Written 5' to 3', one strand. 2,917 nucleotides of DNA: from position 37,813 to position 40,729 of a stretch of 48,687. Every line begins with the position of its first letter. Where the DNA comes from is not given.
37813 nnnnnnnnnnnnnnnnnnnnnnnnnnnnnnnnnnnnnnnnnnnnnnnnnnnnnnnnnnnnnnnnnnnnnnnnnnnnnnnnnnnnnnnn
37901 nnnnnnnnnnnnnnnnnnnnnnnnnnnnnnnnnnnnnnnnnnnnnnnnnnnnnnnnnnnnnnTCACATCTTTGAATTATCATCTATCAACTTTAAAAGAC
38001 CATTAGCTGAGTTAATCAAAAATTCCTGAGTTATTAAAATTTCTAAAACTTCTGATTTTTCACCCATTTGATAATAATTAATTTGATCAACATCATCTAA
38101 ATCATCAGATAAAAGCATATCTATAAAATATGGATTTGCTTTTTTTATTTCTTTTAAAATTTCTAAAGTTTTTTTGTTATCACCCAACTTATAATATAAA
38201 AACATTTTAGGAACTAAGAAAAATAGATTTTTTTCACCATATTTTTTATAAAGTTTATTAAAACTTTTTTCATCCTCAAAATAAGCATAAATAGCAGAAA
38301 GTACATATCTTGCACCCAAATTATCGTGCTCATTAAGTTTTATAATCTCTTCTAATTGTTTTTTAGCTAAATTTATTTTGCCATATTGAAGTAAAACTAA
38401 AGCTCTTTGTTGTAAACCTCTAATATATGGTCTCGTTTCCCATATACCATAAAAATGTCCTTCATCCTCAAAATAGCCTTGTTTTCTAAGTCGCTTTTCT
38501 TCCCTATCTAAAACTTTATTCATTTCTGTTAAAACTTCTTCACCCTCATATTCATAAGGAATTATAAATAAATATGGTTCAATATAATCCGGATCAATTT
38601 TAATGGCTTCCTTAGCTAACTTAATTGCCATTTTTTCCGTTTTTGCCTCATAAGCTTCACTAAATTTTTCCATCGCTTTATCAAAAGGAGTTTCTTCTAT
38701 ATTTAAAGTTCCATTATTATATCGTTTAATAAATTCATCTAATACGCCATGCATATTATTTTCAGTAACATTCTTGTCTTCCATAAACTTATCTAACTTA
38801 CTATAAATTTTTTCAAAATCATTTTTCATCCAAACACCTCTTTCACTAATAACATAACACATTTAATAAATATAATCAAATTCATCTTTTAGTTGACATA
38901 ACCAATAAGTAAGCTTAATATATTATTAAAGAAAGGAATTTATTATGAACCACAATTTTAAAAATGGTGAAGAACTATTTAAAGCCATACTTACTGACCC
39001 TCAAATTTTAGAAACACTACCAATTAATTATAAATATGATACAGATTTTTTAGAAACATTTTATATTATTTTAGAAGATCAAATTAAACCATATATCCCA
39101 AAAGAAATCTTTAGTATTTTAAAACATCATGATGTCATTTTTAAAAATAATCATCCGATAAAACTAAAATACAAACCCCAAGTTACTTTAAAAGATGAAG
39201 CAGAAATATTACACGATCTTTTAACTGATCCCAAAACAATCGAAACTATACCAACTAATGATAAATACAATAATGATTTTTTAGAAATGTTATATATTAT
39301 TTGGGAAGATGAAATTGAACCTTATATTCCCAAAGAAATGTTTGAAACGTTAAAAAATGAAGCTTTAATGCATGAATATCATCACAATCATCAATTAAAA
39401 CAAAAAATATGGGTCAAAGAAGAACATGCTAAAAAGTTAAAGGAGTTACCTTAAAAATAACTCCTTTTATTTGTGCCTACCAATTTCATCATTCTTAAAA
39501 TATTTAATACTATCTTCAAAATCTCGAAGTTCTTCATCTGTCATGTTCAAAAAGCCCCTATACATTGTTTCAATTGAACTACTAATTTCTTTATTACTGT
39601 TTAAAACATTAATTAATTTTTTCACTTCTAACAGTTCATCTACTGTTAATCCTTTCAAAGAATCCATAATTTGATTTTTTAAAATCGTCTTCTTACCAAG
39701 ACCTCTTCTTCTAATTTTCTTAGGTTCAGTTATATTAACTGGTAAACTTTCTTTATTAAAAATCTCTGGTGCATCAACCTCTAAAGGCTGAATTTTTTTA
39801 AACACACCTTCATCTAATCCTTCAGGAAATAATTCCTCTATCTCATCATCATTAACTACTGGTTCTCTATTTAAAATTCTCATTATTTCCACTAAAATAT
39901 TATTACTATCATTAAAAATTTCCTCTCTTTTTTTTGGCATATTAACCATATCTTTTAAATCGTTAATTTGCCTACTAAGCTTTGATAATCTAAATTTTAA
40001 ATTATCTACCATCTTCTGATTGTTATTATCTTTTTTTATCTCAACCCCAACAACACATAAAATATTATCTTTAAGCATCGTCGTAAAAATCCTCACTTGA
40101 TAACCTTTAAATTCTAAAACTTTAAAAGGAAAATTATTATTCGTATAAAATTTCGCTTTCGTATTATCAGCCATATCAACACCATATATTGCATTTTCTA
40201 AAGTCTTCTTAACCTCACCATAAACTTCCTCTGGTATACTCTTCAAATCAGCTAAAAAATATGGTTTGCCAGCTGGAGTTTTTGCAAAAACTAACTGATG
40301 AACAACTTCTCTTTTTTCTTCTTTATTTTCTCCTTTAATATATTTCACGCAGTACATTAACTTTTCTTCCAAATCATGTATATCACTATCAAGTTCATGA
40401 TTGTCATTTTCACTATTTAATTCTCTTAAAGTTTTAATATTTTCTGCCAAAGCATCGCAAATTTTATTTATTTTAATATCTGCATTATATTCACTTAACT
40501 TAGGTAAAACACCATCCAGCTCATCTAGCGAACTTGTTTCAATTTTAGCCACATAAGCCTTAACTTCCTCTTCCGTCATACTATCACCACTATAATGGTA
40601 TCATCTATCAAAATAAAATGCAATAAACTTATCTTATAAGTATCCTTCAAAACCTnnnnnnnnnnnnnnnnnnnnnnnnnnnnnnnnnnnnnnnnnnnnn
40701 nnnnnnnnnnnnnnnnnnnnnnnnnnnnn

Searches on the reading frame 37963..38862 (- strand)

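Call 51: search_protein_families(library=ncbifam, proteins=[window:37963-38862:-], max_evalue=0.001)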
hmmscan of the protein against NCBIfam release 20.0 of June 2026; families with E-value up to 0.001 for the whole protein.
window:37963-38862:- (299 aa): 0 families

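Call 90: search_protein_families(library=pfam, proteins=[window:37963-38862:-], max_evalue=1)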
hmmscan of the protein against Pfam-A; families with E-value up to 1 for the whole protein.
window:37963-38862:- (299 aa): 7 families
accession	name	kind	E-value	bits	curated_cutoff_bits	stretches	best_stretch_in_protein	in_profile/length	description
PF13428.12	TPR_14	-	8.4e-05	23.3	23.5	0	149-180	3-34/44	Tetratricopeptide repeat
PF14559.12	TPR_19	-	0.018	15.8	25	0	79-98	10-29/68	Tetratricopeptide repeat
PF13181.12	TPR_8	-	0.063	13.9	25.7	0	149-179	3-33/34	Tetratricopeptide repeat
PF07719.23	TPR_2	-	0.064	13.9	27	1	149-179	3-33/34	Tetratricopeptide repeat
PF25058.1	ARM_TT21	-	0.12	12.7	27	0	222-247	103-128/155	Tetratricopeptide repeat protein 21 ARM repeat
PF13414.12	TPR_11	-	0.46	10.7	26.8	1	84-97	18-31/42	TPR repeat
PF00515.34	TPR_1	-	0.67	10.3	27.8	1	150-180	4-34/34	Tetratricopeptide repeat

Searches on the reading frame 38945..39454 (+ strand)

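Call 51: search_protein_families(library=ncbifam, proteins=[window:38945-39454:+], max_evalue=0.001)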
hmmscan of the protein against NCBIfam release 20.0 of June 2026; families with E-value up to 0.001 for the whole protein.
window:38945-39454:+ (169 aa): 0 families

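Call 90: search_protein_families(library=pfam, proteins=[window:38945-39454:+], max_evalue=1)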
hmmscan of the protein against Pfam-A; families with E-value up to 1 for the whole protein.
window:38945-39454:+ (169 aa): 1 family
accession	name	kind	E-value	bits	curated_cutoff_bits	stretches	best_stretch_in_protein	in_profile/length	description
PF16805.11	Trans_coact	-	0.16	12.2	25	0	121-141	38-58/73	Phage late-transcription coactivator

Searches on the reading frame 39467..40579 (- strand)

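Call 51: search_protein_families(library=ncbifam, proteins=[window:39467-40579:-], max_evalue=0.001)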
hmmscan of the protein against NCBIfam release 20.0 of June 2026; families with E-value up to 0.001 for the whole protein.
window:39467-40579:- (370 aa): 0 families

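Call 90: search_protein_families(library=pfam, proteins=[window:39467-40579:-], max_evalue=1)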
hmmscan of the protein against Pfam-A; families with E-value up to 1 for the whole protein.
window:39467-40579:- (370 aa): 4 families
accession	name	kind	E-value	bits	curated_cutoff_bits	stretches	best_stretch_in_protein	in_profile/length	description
PF09177.16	STX6_10_61_N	-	0.027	15.4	29.4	0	185-223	37-75/99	Syntaxin 6/10/61, N-terminal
PF23552.2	ParB_C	-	0.1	12.5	23.8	1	16-28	37-49/50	ParB dimerisation domain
PF01105.29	EMP24_GP25L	-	0.13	12.7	25.9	1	178-226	98-148/182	emp24/gp25L/p24 family/GOLD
PF15335.11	CAAP1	-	0.17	12.8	25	0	299-325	34-62/63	Caspase activity and apoptosis inhibitor 1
